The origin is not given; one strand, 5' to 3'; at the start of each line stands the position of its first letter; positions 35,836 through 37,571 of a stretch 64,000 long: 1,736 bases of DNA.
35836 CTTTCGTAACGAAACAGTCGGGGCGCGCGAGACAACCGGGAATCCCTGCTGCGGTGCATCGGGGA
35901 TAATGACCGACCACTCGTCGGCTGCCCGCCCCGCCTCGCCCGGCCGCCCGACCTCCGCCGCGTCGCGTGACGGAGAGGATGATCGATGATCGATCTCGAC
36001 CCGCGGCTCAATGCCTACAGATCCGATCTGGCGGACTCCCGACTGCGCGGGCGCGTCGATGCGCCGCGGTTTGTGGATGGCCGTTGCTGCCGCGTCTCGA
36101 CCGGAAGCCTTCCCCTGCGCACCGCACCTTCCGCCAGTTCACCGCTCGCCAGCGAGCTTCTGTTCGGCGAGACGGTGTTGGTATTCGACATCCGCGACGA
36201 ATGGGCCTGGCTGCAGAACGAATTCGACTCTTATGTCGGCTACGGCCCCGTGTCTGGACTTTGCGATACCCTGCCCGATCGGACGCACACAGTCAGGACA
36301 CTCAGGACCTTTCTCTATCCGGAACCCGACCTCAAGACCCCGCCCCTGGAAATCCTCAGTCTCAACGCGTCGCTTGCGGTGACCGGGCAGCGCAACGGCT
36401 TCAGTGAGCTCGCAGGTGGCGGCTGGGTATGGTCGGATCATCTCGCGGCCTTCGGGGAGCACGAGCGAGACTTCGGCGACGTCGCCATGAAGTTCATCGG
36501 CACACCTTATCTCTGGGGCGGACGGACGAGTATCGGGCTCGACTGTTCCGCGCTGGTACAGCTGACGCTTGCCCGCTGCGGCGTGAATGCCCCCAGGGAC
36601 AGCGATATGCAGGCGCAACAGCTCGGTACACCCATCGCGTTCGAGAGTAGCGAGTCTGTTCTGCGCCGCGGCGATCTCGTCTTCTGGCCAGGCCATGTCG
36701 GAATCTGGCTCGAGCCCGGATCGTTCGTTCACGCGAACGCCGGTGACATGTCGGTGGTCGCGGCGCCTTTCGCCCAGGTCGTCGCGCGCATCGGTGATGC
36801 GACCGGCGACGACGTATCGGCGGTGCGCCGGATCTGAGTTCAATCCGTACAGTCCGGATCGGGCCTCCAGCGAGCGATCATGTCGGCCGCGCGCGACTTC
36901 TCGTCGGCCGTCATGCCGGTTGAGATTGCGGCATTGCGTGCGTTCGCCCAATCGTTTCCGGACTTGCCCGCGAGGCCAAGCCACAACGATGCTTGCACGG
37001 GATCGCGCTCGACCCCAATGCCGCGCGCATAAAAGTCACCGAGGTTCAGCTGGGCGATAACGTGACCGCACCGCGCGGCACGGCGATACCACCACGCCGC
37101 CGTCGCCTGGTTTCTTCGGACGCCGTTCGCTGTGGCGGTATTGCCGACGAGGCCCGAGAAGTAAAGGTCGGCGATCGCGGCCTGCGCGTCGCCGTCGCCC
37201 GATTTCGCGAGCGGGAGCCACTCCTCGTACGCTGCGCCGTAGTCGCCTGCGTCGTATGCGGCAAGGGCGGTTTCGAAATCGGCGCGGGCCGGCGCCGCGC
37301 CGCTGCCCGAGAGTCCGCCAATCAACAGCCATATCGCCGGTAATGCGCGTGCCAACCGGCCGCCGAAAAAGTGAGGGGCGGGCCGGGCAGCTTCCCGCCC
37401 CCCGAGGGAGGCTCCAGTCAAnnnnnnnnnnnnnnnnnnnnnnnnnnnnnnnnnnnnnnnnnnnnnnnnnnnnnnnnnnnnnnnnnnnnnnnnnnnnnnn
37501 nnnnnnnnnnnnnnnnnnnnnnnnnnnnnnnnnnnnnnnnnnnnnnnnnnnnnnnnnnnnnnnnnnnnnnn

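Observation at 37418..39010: Two paralogous secreted proteins built from CNPC/NPC cysteine repeats, one fused to a cytochrome P460-like haem domain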

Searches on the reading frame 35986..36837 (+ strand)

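Call 3: search_protein_families(library=pfam, proteins=[window:35986-36837:+], max_evalue=0.1)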
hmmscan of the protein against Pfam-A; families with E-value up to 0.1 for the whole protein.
window:35986-36837:+ (283 aa): 3 families
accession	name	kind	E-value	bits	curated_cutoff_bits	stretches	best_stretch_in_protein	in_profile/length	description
PF00877.26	NLPC_P60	-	9.1e-17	61.4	23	1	172-254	1-85/105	NlpC/P60 family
PF18348.7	SH3_16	-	7e-14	51.8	25.8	1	44-90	1-47/49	Bacterial dipeptidyl-peptidase Sh3 domain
PF08239.17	SH3_3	-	8e-07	29.6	27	1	41-86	2-47/54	Bacterial SH3 domain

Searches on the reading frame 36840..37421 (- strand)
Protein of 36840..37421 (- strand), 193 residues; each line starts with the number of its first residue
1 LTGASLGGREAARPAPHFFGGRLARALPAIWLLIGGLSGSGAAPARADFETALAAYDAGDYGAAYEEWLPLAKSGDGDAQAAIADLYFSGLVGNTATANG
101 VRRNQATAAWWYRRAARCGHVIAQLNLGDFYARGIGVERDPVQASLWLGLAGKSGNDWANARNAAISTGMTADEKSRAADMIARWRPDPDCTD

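Call 3: search_protein_families(library=pfam, proteins=[window:36840-37421:-], max_evalue=0.1)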
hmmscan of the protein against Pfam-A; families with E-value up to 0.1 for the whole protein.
window:36840-37421:- (193 aa): 1 family
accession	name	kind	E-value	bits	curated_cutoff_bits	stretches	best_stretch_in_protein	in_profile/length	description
PF08238.18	Sel1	-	1.3e-10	41.8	30.7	2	122-156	2-36/36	Sel1 repeat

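Call 4: search_protein_families(library=ncbifam, proteins=[window:36840-37421:-], max_evalue=0.1)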
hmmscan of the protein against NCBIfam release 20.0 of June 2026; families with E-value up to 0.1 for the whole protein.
window:36840-37421:- (193 aa): 4 families
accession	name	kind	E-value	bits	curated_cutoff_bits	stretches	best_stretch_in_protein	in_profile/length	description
NF033786.1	phenyl_MerG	equivalog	1.1e-12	48.4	350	1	68-186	91-211/217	phenylmercury resistance protein MerG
NF038194.1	AlgK_TPR_lipo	equivalog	1.9e-06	26.8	700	1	114-184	362-432/448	alginate biosynthesis TPR repeat lipoprotein AlgK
NF047621.1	FlgprotMotXVib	equivalog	0.065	12.7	330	1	101-159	88-146/211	flagellar protein MotX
NF045484.1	TransRegExoR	equivalog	0.085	12.1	450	1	97-144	54-98/267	exopolysaccharide production regulator ExoR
